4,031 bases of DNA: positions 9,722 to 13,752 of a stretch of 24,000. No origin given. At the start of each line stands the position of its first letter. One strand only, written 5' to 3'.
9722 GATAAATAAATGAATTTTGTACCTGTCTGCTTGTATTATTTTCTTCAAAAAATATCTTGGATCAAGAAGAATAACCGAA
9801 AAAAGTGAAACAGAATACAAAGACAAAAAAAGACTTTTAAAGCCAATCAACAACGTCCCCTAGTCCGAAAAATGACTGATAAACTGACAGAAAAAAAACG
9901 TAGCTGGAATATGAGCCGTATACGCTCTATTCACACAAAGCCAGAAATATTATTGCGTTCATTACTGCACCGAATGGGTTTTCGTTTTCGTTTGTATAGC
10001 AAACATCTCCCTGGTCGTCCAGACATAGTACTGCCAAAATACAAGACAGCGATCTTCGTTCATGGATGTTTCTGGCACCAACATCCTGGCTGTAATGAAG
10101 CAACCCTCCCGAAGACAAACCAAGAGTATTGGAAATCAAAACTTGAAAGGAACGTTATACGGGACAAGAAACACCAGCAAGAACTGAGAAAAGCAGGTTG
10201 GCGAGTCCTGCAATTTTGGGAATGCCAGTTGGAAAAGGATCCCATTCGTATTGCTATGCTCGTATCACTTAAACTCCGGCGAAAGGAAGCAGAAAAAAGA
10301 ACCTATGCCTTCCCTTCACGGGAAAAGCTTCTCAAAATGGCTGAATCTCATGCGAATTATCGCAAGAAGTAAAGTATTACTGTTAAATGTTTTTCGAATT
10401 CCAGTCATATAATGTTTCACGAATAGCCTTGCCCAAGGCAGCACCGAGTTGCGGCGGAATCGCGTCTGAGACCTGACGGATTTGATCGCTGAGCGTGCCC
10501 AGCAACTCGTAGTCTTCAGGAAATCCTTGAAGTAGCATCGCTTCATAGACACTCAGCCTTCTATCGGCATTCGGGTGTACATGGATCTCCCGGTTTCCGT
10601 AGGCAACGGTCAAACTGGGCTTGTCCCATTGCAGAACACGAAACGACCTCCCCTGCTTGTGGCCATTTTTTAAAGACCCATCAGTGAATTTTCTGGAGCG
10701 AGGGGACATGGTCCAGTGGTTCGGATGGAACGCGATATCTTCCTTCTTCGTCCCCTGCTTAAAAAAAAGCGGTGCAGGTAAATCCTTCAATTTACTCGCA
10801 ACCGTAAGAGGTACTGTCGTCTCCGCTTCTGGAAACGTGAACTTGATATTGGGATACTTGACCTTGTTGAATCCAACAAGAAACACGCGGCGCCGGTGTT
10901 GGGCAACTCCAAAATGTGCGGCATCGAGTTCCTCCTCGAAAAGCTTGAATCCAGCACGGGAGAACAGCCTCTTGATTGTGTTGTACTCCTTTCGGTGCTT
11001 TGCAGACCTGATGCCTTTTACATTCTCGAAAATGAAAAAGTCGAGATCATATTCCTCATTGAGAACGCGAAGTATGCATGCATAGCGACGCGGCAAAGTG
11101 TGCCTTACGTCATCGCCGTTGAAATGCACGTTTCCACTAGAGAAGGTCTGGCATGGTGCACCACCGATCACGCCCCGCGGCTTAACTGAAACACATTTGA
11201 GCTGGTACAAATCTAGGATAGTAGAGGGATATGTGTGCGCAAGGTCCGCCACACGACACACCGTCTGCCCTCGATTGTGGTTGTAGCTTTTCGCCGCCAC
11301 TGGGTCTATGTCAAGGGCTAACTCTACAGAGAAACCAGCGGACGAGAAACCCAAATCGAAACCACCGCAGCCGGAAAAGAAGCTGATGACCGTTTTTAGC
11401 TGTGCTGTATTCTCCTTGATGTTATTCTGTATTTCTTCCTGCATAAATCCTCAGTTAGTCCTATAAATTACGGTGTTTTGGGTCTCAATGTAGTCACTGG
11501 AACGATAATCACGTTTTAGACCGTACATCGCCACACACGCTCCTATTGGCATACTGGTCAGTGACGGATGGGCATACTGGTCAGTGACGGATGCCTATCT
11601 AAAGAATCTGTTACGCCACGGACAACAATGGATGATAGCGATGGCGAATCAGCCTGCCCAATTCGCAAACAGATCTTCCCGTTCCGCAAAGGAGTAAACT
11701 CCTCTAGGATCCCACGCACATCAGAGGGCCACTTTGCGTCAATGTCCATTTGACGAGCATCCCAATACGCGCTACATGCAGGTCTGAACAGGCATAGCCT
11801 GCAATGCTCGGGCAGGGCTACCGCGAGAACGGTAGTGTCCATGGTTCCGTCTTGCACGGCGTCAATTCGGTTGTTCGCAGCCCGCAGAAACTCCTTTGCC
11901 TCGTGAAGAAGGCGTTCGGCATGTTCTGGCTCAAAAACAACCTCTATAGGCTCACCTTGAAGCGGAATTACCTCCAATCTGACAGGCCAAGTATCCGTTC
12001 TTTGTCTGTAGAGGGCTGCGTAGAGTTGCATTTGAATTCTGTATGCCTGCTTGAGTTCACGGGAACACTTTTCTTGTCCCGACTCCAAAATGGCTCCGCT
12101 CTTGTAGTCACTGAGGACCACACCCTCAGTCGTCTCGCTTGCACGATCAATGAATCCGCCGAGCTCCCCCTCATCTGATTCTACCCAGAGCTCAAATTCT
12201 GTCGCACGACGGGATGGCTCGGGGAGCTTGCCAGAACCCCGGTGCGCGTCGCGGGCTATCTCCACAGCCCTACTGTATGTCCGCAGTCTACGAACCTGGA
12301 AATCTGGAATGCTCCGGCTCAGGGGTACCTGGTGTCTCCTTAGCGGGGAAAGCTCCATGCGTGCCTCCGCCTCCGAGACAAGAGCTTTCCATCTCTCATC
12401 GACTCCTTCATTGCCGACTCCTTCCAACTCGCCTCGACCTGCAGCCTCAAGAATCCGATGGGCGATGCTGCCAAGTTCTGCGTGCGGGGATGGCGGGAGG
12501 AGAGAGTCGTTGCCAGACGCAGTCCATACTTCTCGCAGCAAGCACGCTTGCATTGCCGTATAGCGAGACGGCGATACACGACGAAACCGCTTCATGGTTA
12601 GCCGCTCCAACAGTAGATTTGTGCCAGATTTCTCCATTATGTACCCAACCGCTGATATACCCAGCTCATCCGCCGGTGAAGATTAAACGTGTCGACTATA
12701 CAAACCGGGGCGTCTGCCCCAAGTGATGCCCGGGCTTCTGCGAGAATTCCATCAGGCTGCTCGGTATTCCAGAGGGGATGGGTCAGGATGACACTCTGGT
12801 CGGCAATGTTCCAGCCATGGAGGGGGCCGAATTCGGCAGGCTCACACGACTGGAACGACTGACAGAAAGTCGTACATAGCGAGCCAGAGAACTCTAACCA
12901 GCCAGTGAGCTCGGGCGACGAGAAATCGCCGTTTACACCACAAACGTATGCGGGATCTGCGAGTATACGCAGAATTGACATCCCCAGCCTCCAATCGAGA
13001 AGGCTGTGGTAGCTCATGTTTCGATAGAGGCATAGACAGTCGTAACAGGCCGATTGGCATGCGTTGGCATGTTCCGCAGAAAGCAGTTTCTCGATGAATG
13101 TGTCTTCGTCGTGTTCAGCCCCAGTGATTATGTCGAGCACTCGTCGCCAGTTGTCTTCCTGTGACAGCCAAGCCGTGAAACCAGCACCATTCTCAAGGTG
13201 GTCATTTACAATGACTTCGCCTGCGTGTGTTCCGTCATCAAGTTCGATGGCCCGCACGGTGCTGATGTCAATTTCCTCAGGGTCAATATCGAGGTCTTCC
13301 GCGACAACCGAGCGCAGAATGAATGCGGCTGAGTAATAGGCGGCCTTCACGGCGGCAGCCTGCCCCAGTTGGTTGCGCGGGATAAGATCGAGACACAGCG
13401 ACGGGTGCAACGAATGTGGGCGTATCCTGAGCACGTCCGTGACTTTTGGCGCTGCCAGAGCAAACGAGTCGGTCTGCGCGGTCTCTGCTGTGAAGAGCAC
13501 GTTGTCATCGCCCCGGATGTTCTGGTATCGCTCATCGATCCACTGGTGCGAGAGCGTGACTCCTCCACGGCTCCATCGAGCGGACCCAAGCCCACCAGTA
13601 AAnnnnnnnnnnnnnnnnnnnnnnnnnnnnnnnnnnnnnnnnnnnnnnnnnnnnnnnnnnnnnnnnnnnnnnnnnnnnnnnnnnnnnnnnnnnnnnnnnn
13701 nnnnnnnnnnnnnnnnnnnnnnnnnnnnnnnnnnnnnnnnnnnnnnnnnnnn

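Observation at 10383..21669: Candidate variant or undescribed defence system: unknown-684 / unknown-330 / giant DExH-DUF1998 helicase / Cas4-like nuclease / C5 methyltransferase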

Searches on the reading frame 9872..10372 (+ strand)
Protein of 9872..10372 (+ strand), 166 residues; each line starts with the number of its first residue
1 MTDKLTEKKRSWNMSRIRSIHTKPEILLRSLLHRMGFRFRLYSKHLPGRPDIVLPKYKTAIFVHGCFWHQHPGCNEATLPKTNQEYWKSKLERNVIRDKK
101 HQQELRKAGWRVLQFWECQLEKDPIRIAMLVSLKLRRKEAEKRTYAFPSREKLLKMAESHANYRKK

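Call 20: search_protein_families(library=pfam, proteins=[window:9872-10372:+], max_evalue=0.01)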
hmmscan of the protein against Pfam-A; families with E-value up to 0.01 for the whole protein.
window:9872-10372:+ (166 aa): 1 family
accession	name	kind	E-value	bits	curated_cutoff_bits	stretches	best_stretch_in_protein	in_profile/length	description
PF03852.21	Vsr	-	3.8e-31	107.2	27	1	2-71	1-70/74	DNA mismatch endonuclease Vsr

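Call 81: search_protein_families(library=ncbifam, proteins=[window:9872-10369:+], max_evalue=0.001)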
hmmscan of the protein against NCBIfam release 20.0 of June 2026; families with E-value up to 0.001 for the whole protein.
window:9872-10369:+ (166 aa): 1 family
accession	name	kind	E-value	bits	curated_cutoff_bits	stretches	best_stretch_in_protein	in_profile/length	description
TIGR00632.1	vsr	subfamily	1.3e-44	151.3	97.85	1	1-119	1-119/119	DNA mismatch endonuclease Vsr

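Call 91: search_protein_families(library=padloc, proteins=[window:9872-10369:+], max_evalue=0.001)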
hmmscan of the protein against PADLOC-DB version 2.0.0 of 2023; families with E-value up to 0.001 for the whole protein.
window:9872-10369:+ (166 aa): 1 family
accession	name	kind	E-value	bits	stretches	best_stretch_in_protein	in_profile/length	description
PDLC03397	Vsr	-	7.7e-29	98.8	1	2-121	2-120/156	Type II nicking endonuclease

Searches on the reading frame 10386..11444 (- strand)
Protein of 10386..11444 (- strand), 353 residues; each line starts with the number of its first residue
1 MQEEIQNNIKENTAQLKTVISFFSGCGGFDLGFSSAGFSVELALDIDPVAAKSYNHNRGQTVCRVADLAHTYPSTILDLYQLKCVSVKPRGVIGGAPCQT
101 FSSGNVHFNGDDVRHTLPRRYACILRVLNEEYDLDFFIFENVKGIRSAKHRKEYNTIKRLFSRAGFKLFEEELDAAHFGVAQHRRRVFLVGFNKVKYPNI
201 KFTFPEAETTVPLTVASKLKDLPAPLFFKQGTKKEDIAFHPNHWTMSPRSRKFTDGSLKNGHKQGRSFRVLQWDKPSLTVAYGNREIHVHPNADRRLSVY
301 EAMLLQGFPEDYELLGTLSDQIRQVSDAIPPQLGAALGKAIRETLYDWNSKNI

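Call 4: search_protein_families(library=padloc, proteins=[window:10386-11444:-], max_evalue=0.01)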
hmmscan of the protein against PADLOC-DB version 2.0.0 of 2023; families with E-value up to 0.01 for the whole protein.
window:10386-11444:- (353 aa): 59 families (the best 25 are shown)
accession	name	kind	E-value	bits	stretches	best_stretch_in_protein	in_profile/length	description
PDLC00030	DruM2|DruM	-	1.3e-76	256.2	2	17-194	6-186/380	DNA cytosine methylase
PDLC03378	MTase_II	-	6.2e-72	240.8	1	18-351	4-336/344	Type II methyltransferase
PDLC03234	MTase_II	-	2.5e-62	209.3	2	17-236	5-213/375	Type II methyltransferase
PDLC03326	MTase_II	-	2.2e-53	179.9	2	18-232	6-224/412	Type II methyltransferase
PDLC03272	MTase_II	-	2.4e-51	173.2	1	4-346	62-391/407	Type II methyltransferase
PDLC00033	DruM2|DruM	-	3.2e-49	166.2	1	10-345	15-364/368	DNA cytosine methylase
PDLC03355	MTase_II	-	7.6e-49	164.8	2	17-194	5-189/377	Type II methyltransferase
PDLC00026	DruM2|DruM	-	9e-48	161.5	1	17-347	5-320/336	DNA cytosine methylase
PDLC00027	DruM2|DruM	-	1.7e-43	147.4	2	10-293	5-261/361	DNA cytosine methylase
PDLC02650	DrmMII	-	3.9e-38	129.5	3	17-148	9-139/435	DrmMII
PDLC03237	MTase_II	-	1.2e-36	124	2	7-194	785-970/1036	Type II methyltransferase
PDLC02649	DrmMII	-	2e-36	123.9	2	92-235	119-258/422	DrmMII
PDLC00031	DruM2|DruM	-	2.3e-35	120.4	2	8-292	3-260/361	DNA cytosine methylase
PDLC03307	MTase_II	-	5.7e-34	115.9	3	20-157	4-126/382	Type II methyltransferase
PDLC02648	DrmMII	-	1.5e-33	114.3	2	16-196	21-229/468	DrmMII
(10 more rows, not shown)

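Call 5: search_protein_families(library=pfam, proteins=[window:10386-11444:-], max_evalue=0.01)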
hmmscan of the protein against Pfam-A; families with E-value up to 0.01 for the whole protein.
window:10386-11444:- (353 aa): 1 family
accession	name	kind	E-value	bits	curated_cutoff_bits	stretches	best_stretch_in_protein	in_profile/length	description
PF00145.23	DNA_methylase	-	3.6e-49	168.4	22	1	18-342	2-323/324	C-5 cytosine-specific DNA methylase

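Call 81: search_protein_families(library=ncbifam, proteins=[window:10386-11444:-], max_evalue=0.001)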
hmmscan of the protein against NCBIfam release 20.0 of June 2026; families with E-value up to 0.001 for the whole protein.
window:10386-11444:- (353 aa): 1 family
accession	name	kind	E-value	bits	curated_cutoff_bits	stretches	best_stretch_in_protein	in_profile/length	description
TIGR00675.1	dcm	superfamily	4.1e-42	145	100.65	1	19-341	1-329/329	DNA (cytosine-5-)-methyltransferase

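Call 102: search_solved_structures(query=window:10386-11444:-, max_evalue=0.00001)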
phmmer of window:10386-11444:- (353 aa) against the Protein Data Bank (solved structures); distinct sequences matched with E-value up to 0.00001: 43.
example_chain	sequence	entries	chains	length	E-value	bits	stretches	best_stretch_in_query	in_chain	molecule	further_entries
1dct_A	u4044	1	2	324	1.3e-33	119.7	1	19-301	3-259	PROTEIN (MODIFICATION METHYLASE HAEIII)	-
3ubt_Y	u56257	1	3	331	1.9e-32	115.8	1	19-301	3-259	Modification methylase HaeIII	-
6x9i_A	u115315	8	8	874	9.5e-20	74.1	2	14-191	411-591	DNA (cytosine-5)-methyltransferase 1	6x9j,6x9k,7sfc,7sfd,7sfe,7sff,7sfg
9v36_A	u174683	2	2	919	9.8e-20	74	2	14-191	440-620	DNA (cytosine-5)-methyltransferase 1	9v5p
3pta_A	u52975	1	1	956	1.1e-19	73.8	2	14-191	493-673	DNA (cytosine-5)-methyltransferase 1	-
3swr_A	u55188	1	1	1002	1.3e-19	73.6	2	14-191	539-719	DNA (cytosine-5)-methyltransferase 1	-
4yoc_A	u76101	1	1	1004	1.3e-19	73.6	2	14-191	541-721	DNA (cytosine-5)-methyltransferase 1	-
7xi9_A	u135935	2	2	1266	2.4e-19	72.7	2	14-191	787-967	DNA (cytosine-5)-methyltransferase 1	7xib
4wxx_A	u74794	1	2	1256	2.4e-19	72.7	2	14-191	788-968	DNA (cytosine-5)-methyltransferase 1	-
8xqc_A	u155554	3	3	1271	2.4e-19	72.7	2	14-191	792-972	DNA (cytosine-5)-methyltransferase 1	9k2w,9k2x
9z07_A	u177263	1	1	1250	2.5e-19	72.7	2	14-191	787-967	DNA (cytosine-5)-methyltransferase 1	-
5gut_A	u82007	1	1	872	2.6e-19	72.6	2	16-191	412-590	DNA (cytosine-5)-methyltransferase 1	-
9mys_A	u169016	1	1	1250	2.6e-19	72.6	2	14-191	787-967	DNA (cytosine-5)-methyltransferase 1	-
3pt9_A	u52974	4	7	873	2.9e-19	72.5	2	16-191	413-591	DNA (cytosine-5)-methyltransferase 1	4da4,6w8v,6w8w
3pt6_A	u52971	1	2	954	3.6e-19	72.2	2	16-191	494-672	DNA (cytosine-5)-methyltransferase 1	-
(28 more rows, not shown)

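Call 103: search_dna_similar(query=window:10386-11444:-, collection=plasmids, mode=protein, max_rows=8)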
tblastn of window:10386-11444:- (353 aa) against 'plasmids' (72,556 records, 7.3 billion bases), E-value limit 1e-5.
Records with a match: 750; places in all: 831; records where one place covers at least 80% of the query: 397.
Best place of each record, by identity: <60% 750.
By first word of the organism name: Escherichia 74; Enterococcus 48; Klebsiella 46; Campylobacter 45; Bacillus 42; Acinetobacter 32; Clostridium 28; Salmonella 24; Rhizobium 17; Xanthomonas 17; and 176 more.
By predicted mobility (MOB-suite, as given by PLSDB): non-mobilizable 349; mobilizable 244; conjugative 157.
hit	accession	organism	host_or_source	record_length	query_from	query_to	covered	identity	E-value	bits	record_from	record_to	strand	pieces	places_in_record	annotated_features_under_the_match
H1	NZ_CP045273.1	Priestia megaterium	pure culture,Paper surface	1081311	11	345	95%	32.8%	2e-32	135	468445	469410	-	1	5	none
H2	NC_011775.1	Bacillus cereus G9842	-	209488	2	351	99%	30.3%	1e-30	130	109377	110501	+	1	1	DNA cytosine methyltransferase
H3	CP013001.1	Bacillus thuringiensis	soil sample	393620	2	351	99%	30.3%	2e-29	126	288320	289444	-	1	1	cytosine methyltransferase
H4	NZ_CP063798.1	Tolypothrix sp. PCC 7712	Soil sample,soil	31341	5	347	97%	30.6%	2e-29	126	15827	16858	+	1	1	DNA cytosine methyltransferase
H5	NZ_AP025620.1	Thermus thermophilus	-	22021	19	333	89%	33.2%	7e-33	136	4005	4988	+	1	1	DNA cytosine methyltransferase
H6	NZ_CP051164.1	Geobacillus subterraneus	cell culture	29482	7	353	98%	30.0%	9e-37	148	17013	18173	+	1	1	DNA cytosine methyltransferase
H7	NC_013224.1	Desulfohalobium retbaense DSM 5692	-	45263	18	345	93%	31.6%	5e-28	122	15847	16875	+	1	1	dcm: DNA (cytosine-5-)-methyltransferase | hypothetical protein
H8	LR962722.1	Enterococcus faecalis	-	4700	9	345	95%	30.7%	2e-23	108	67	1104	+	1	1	record has no annotation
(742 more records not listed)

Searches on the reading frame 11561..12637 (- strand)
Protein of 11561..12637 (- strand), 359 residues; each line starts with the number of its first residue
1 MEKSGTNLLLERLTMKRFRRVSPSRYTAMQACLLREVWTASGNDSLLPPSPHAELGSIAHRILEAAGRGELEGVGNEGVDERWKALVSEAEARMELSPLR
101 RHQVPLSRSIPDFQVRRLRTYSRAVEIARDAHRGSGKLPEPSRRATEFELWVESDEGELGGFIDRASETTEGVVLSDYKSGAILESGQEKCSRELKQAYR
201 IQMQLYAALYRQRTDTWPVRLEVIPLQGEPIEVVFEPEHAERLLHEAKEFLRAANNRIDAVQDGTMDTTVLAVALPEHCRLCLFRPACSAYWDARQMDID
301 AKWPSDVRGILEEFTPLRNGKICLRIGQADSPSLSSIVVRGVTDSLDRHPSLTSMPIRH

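Call 4: search_protein_families(library=padloc, proteins=[window:11561-12637:-], max_evalue=0.01)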
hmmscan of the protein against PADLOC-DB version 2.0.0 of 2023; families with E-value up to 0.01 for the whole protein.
window:11561-12637:- (359 aa): 3 families
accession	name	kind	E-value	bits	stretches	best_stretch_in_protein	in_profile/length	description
PDLC00060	DruK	-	4.6e-18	63.7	1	21-298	2-269/347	PD-(D/E)XK nuclease superfamily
PDLC00059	DruK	-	1e-16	59.1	1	40-344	26-288/326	PD-(D/E)XK nuclease superfamily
PDLC01250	Cas4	-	0.0003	19.1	1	125-288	31-167/168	"CAS-I,CAS-II,CAS-III,CAS-IV,CAS-V,CAS-VI; acquisition_associated"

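Call 5: search_protein_families(library=pfam, proteins=[window:11561-12637:-], max_evalue=0.01)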
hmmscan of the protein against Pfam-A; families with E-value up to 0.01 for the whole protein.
window:11561-12637:- (359 aa): 1 family
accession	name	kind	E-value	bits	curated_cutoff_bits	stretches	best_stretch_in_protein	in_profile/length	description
PF12705.13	PDDEXK_1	-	6.4e-19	69.3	22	1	20-288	1-246/247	PD-(D/E)XK nuclease superfamily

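Call 81: search_protein_families(library=ncbifam, proteins=[window:11561-12637:-], max_evalue=0.001)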
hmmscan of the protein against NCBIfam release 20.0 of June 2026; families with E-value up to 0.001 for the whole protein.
window:11561-12637:- (359 aa): 1 family
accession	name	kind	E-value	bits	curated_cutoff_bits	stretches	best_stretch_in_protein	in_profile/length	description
TIGR02785.1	addA_Gpos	equivalog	1.4e-06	26.5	707.65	1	159-208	1159-1208/1234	helicase-exonuclease AddAB subunit AddA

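Call 110: search_protein_representatives(protein=window:11561-12637:-)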
Query: 359 residues. Proteins with E-value up to 0.001 (for the whole library): 1255; up to 1e-10: 699; up to 1e-30: 274. The best 150 are listed.
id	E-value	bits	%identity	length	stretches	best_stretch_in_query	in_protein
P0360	4.1e-137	473.6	61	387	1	7-355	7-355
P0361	4.3e-96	338.7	49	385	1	10-355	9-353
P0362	3.1e-89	316.2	44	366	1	22-356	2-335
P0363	4.4e-81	289.3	42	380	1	12-353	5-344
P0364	3.2e-75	270.1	43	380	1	15-355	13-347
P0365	2.8e-72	260.4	59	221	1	11-222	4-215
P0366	1.2e-71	258.3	41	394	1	17-353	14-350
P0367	1.8e-71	257.8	42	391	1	9-353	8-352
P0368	2.3e-69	250.8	40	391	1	11-354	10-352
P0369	5.0e-68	246.4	42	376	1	11-355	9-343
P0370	1.1e-66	242.0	39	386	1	12-344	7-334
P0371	1.5e-66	241.5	39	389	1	12-357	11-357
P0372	6.1e-66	239.6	43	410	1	11-353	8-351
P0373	1.5e-64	235.0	40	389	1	12-353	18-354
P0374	1.5e-64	235.0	38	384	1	16-356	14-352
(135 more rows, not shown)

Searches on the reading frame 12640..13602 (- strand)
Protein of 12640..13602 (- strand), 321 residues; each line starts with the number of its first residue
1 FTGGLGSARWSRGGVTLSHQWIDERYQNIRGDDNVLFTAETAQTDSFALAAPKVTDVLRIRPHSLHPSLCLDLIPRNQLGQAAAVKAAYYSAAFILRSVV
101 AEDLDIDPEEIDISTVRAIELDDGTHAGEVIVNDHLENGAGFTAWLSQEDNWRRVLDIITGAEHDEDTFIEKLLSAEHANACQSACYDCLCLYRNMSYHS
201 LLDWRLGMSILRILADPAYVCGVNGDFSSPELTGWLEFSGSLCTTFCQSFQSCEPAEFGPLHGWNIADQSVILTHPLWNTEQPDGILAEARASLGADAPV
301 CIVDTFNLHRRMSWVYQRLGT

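Call 65: search_protein_families(library=pfam, proteins=[window:12640-13602:-], max_evalue=5)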
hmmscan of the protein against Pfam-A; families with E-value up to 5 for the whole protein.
window:12640-13602:- (321 aa): 2 families
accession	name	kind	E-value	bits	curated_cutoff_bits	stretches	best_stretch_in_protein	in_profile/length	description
PF09369.15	MZB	-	0.00016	22.8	24.2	1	94-190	3-80/80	MrfA Zn-binding domain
PF17595.7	DUF5491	-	0.13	13.1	27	1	84-110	14-40/68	Family of unknown function (DUF5491)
